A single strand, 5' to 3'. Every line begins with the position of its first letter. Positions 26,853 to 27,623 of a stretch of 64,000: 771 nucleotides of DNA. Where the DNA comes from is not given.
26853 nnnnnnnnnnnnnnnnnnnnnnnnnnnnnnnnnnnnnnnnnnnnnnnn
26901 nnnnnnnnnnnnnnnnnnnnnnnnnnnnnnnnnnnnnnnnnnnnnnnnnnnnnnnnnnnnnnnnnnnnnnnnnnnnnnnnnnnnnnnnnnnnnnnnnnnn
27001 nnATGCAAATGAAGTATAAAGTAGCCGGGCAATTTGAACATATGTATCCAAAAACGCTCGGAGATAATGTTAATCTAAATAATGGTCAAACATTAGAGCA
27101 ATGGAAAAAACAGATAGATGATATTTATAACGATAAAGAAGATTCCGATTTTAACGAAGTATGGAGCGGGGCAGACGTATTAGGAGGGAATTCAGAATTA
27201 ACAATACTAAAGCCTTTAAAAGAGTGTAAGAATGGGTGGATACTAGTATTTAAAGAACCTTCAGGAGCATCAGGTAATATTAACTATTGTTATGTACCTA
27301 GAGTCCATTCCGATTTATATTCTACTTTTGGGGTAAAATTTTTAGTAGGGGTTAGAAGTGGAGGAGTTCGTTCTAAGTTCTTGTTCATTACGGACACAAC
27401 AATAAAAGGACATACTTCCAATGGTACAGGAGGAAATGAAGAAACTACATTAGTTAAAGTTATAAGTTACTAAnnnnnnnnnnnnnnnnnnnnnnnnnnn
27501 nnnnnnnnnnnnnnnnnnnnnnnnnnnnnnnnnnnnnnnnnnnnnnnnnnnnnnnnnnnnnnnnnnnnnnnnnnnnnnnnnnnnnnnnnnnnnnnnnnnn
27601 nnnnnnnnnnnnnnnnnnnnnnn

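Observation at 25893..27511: Complete subtilisin-like (S8 + I9 propeptide) protease cassette embedded in the baseplate module, with a coupled 156-aa partner and its own terminator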

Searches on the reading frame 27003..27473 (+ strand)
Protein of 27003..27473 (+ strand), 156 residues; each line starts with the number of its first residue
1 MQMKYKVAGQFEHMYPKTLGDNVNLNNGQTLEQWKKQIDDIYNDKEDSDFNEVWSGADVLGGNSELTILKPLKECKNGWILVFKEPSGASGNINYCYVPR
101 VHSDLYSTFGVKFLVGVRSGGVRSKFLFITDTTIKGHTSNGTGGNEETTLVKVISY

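Call 4: search_protein_families(library=pfam, proteins=[window:27003-27473:+], max_evalue=1)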
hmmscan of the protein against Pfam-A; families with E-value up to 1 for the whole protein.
window:27003-27473:+ (156 aa): 0 families

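Call 14: search_protein_families(library=phrogs, proteins=[window:27003-27473:+], max_evalue=0.1)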
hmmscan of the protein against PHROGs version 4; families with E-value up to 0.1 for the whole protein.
window:27003-27473:+ (156 aa): 4 families
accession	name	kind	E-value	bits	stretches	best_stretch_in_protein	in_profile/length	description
phrog_7389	-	tail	5e-29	102.4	1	3-154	573-730/732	tail fiber protein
phrog_8437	-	unknown function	6.8e-07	30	1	67-143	139-215/230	-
phrog_12423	-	unknown function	0.069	14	1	14-48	76-110/130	-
phrog_35034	-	unknown function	0.075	13.5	0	92-153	173-238/242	-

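Call 16: search_dna_similar(query=window:27003-27470:+, collection=phages, mode=protein, max_rows=60, max_evalue=0.001)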
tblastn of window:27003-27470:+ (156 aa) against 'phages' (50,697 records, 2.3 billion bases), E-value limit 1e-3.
Records with a match: 87; places in all: 87; records where one place covers at least 80% of the query: 11.
Best place of each record, by identity: 95-99% 1; 80-90% 3; 60-80% 5; <60% 78.
By first word of the organism name: Enterococcus 49; Bacillus 22; Staphylococcus 11; Lactococcus 2; Aeribacillus 2; phage 1.
By host as written in the record: Enterococcus faecalis 16; Bacillus subtilis 9; Enterococcus sp. 8; - 7; Bacillus pumilus GR8 4; Staphylococcus carnosus TM300 2; Staphylococcus sp. ATCC 25923 2; Staphylococcus aureus ATCC 25923 2; and 27 more.
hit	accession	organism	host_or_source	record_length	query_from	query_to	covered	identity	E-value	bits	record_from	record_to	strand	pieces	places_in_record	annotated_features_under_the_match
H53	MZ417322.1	Staphylococcus phage PG-2021_19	Mammaliicoccus vitulinus C5817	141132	1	156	100%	98.1%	1e-91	295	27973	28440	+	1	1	record has no annotation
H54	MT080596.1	Staphylococcus phage vB_SauM_EW42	Staphylococcus carnosus TM300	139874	1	156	100%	88.5%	1e-84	275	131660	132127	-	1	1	record has no annotation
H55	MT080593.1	Staphylococcus phage vB_SauM_EW36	Staphylococcus carnosus TM300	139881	1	156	100%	88.5%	1e-84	275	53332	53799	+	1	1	record has no annotation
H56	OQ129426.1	Staphylococcus phage vB_SauM_JDF86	Staphylococcus aureus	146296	1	156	100%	82.1%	2e-80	264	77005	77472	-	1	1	hypothetical protein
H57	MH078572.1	Staphylococcus phage phiSA_BS1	Staphylococcus sp. ATCC 25923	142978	1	153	98%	79.1%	2e-74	246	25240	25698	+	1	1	hypothetical protein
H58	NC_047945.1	Staphylococcus phage phiSA_BS1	Staphylococcus sp. ATCC 25923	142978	1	153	98%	79.1%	2e-74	246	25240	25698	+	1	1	tail fiber protein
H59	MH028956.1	Staphylococcus phage phiSA_BS2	Staphylococcus aureus ATCC 25923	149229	1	153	98%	79.1%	2e-74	246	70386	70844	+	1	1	hypothetical protein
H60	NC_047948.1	Staphylococcus phage phiSA_BS2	Staphylococcus aureus ATCC 25923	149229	1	153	98%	79.1%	2e-74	246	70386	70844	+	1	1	tail fiber protein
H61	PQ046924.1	Staphylococcus phage OPT-SC01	Staphylococcus xylosus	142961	1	156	100%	71.2%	2e-68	229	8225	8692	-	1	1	hypothetical protein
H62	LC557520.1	Staphylococcus phage vB_SsapH-Golestan101-M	Staphylococcus saprophyticus 101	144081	10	156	94%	43.9%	3e-30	120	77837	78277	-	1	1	hypothetical protein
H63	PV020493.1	Staphylococcus phage RSM-J51Sa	-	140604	10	156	94%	41.9%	2e-30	120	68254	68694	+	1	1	record has no annotation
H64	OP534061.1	Enterococcus phage H1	Enterococcus faecium 374iF1 (22)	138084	51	137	56%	38.9%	2e-9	61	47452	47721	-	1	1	tail fiber protein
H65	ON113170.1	Enterococcus phage vB_OCPT_CCS1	Enterococcus sp.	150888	51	137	56%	37.8%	3e-8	57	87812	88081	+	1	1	hypothetical protein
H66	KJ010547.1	Bacillus phage Bp8p-C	Bacillus pumilus GR8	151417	52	137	55%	37.8%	3e-5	49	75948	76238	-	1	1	putative minor structural protein 2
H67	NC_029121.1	Bacillus phage Bp8p-C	Bacillus pumilus GR8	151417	52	137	55%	37.8%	3e-5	49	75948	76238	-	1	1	tail protein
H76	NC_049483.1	Lactococcus phage CHPC52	Lactococcus lactis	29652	55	156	65%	31.5%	5e-5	48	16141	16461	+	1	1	receptor binding tail protein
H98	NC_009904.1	Enterococcus phage EF24C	Enterococcus faecalis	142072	52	137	55%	30.3%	8e-6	50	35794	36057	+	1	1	tail protein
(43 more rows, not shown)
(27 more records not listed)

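Call 18: search_solved_structures(query=window:27003-27470:+, max_evalue=1, show_alignments=2)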
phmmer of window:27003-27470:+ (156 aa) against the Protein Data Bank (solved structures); distinct sequences matched with E-value up to 1: 2.
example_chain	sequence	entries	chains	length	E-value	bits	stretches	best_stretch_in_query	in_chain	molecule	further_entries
2zqy_A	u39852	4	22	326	0.35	14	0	15-73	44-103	L-lactate dehydrogenase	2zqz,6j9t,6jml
1llc_A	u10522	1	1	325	0.35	14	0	15-73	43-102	L-LACTATE DEHYDROGENASE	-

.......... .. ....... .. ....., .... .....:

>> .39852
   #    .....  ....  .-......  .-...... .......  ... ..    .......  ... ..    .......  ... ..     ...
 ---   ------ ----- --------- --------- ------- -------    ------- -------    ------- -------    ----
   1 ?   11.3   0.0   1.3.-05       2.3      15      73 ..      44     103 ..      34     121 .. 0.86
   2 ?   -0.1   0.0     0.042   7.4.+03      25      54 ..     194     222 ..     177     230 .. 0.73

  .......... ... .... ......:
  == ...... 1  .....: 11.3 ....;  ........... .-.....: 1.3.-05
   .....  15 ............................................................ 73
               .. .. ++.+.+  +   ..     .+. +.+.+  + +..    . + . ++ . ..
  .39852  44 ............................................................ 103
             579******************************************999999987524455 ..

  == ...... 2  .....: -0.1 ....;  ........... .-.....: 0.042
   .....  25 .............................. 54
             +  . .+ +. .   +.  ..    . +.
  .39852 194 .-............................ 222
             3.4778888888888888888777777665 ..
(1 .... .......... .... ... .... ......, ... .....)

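Call 36: get_annotated_region(hit=H98, flank=4000)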
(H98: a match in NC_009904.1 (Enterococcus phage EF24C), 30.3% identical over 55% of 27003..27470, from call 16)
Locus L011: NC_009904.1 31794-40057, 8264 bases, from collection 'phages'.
description: Enterococcus phage phiEF24C, complete genome.
organism: Enterococcus phage EF24C (NCBI taxid 442493)
taxonomy: Viruses; Duplodnaviria; Heunggongvirae; Uroviricota; Caudoviricetes; Herelleviridae; Brockvirinae; Kochikohdavirus; Kochikohdavirus EF24C
host: Enterococcus faecalis; source: -; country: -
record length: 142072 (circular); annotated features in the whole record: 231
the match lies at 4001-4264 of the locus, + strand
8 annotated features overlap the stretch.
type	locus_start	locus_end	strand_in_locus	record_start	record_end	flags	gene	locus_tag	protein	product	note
CDS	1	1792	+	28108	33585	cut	-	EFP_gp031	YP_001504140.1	tail fiber protein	ORF031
CDS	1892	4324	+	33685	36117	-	-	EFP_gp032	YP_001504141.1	tail protein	ORF032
CDS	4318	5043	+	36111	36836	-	-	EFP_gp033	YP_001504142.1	hypothetical protein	ORF033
CDS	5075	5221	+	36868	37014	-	-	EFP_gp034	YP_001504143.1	hypothetical protein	ORF034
CDS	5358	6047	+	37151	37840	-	-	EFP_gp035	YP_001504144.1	virion structural protein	ORF035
CDS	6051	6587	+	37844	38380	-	-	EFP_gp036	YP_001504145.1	hypothetical protein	ORF036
CDS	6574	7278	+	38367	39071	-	-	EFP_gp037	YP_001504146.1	baseplate protein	ORF037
CDS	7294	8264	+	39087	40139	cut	-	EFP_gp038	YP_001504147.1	baseplate J-like protein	ORF038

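Call 37: get_annotated_region(hit=H76, flank=2500)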
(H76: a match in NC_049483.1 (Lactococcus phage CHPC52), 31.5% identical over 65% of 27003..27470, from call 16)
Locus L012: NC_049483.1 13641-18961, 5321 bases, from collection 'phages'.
description: Lactococcus phage CHPC52, complete genome.
organism: Lactococcus phage CHPC52 (NCBI taxid 2675251)
taxonomy: Viruses; Duplodnaviria; Heunggongvirae; Uroviricota; Caudoviricetes; Skunavirus; Skunavirus CHPC52
host: Lactococcus lactis; source: -; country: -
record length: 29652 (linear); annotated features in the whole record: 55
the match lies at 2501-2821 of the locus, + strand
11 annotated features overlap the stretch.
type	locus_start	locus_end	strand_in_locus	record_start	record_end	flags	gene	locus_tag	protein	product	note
CDS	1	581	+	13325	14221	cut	-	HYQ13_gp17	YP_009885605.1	tail protein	-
CDS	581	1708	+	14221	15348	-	-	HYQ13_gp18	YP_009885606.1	tail associated lysin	-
CDS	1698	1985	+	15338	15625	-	-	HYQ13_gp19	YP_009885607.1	hypothetical protein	-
CDS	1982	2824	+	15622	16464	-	-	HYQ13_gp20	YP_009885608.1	receptor binding tail protein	-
CDS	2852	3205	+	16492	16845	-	-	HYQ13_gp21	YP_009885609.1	holin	-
CDS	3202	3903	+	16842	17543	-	-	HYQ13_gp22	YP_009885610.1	endolysin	lysin, N-acetylmuramoyl-L-alanine amidase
CDS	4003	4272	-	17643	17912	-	-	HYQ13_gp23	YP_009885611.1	hypothetical protein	-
CDS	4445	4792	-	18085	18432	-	-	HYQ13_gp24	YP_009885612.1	hypothetical protein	-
CDS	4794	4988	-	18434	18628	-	-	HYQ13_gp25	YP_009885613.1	hypothetical protein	-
CDS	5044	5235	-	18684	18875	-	-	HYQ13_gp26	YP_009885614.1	hypothetical protein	-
CDS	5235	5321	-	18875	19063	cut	-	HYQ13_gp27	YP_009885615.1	hypothetical protein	-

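Call 64: predict_structure(alignment_id=A5)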
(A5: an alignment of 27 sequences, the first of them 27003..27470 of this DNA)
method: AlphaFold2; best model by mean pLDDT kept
length: 156 residues; sequences in the alignment: 27
mean_pLDDT: 82.2   pTM: 0.65
mean pLDDT of the five models: 82.2, 80.9, 80.8, 79.6, 76.0
residues with pLDDT >= 90: 62; 70-90: 68; 50-70: 26; < 50: 0
segments of 3 or more residues with pLDDT < 50: none
pLDDT, mean of each block of 10 residues (from residue 1): 68 75 77 72 57 92 92 92 79 91 87 88 91 91 78 91
secondary structure, 60 per line:
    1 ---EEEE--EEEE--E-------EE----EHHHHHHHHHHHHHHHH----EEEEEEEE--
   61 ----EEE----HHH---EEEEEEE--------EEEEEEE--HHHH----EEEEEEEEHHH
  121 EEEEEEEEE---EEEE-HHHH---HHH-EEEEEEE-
elements in order: E4-7 E10-13 H31-46 E51-58 E65-67 E78-84 E93-99 H102-105 E110-117 E121-129 E133-136 H138-141 E149-155

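Call 76: find_related_loci(query=A5, collection=viral_contigs, flank=4500)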
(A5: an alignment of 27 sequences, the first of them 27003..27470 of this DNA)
Query A5 (156 aa) in viral_contigs; peptide patterns used: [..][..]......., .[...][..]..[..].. (x = any residue, [..] = any of these).
102 stretches matched a pattern; 4 encode a relative of the query (tblastn E <= 1e-3); 4 distinct loci.
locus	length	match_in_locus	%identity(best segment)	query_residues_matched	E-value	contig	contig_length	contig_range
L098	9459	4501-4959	79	1-153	8e-86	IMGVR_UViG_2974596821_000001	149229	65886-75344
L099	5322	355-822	61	1-156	1e-61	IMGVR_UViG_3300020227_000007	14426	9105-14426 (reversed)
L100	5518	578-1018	44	10-156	2e-41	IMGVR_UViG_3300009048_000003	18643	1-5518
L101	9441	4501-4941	44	10-156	2e-41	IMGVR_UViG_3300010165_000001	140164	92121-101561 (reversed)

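Call 90: search_protein_representatives(alignment_id=A5)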
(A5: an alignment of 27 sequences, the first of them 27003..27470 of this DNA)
Query: 27 sequences, 155 profile positions. Proteins with E-value up to 0.001 (for the whole library): 1580; up to 1e-10: 169; up to 1e-30: 13. The best 150 are listed.
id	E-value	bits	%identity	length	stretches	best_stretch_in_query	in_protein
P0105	5.1e-73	260.7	-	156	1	1-155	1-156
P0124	4.9e-53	195.8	-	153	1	1-155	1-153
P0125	6.7e-49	182.3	-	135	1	1-107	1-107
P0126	7.1e-46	172.5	-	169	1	1-154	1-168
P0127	9.2e-46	172.1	-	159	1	3-155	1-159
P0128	5.1e-45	169.7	-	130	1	1-104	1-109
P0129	2.0e-44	167.8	-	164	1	1-153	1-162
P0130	6.0e-44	166.3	-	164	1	44-155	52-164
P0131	1.2e-41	158.8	-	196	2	1-101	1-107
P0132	9.4e-40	152.6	-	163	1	1-152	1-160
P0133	1.3e-36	142.4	-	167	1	1-155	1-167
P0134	5.1e-32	127.5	-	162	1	1-154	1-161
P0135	1.3e-31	126.1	-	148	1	1-149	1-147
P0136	1.0e-27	113.5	-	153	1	2-154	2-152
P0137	6.4e-26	107.7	-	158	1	3-152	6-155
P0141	8.1e-19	84.6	-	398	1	48-155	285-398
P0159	1.4e-13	67.6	-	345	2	42-146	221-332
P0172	6.9e-13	65.4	-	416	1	49-145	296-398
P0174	7.2e-13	65.3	-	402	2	47-153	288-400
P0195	1.9e-12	63.9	-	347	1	38-153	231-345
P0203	2.3e-12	63.7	-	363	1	31-153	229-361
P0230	1.1e-11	61.5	-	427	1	49-155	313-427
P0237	1.4e-11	61.2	-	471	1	29-154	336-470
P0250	2.0e-11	60.6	-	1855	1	27-154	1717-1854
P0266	4.5e-11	59.5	-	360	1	49-155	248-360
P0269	4.9e-11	59.3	-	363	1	47-155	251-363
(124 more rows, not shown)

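Call 91: search_protein_families(library=pfam, proteins=[P0141, P0159, P0172, P0174, P0203, P0195, P0237, P0266, P0269, P0230], max_evalue=0.001)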
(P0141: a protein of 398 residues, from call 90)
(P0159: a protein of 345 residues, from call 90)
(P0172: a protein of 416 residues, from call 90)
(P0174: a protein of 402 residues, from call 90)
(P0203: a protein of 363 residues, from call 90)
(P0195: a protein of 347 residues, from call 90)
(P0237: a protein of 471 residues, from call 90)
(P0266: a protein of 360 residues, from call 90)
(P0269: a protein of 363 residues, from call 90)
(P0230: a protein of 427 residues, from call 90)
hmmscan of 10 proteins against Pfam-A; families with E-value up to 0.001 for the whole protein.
P0141 (398 aa): 0 families

P0159 (345 aa): 1 family
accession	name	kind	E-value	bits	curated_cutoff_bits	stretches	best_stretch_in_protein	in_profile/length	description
PF18454.7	Mtd_N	-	7.8e-06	26.2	26.3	1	5-36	2-34/37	Major tropism determinant N-terminal domain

P0172 (416 aa): 0 families

P0174 (402 aa): 1 family
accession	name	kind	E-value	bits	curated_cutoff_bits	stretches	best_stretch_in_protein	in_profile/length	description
PF10651.15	BppU_N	-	2.5e-18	66.6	23.1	1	7-128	5-131/142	BppU N-terminal domain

P0203 (363 aa): 1 family
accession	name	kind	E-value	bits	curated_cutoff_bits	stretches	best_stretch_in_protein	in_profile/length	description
PF09992.14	NAGPA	-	1.8e-16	61.2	25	1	66-242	3-168/169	Phosphodiester glycosidase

P0195 (347 aa): 0 families

P0237 (471 aa): 0 families

P0266 (360 aa): 0 families

P0269 (363 aa): 0 families

P0230 (427 aa): 0 families

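Call 93: find_encoding_contigs(protein=P0137, flank=5000, max_places=4)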
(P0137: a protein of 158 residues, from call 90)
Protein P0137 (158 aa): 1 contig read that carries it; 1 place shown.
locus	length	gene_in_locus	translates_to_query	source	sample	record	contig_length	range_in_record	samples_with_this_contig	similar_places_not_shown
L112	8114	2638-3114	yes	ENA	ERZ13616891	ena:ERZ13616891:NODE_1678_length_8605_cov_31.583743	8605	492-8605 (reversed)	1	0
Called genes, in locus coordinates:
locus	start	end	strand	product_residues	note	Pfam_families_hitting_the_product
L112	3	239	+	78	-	?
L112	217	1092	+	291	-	PF05709:Sipho_tail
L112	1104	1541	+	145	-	-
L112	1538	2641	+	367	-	PF00082:Peptidase_S8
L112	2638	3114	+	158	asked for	-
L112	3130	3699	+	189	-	-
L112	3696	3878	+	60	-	-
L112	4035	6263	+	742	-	PF24650:TT1_Tal, PF26674:Prophage_tail_N2 (weak), PF06605:Prophage_tail, PF13884:Peptidase_S74 (faint)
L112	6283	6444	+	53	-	-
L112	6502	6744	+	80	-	PF10779:XhlA (weak)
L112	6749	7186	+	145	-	-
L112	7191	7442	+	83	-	PF04688:Holin_SPP1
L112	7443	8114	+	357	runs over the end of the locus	PF02557:VanY, PF13539:Peptidase_M15_4, PF01471:PG_binding_1, PF09374:PG_binding_3 (faint)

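Call 94: find_encoding_contigs(protein=P0133, flank=5000, max_places=4)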
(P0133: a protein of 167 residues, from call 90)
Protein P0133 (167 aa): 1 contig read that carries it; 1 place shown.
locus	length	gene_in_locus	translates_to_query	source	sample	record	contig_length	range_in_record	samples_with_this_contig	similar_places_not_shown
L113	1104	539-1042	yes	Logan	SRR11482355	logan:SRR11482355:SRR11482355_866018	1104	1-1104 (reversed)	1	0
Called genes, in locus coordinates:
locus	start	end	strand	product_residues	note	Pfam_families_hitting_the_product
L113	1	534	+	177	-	?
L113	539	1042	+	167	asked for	-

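Call 100: search_protein_families(library=ncbifam, proteins=[window:27003-27470:+], max_evalue=0.01)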
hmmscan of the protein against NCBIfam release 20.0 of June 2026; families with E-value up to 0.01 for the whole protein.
window:27003-27470:+ (156 aa): 0 families
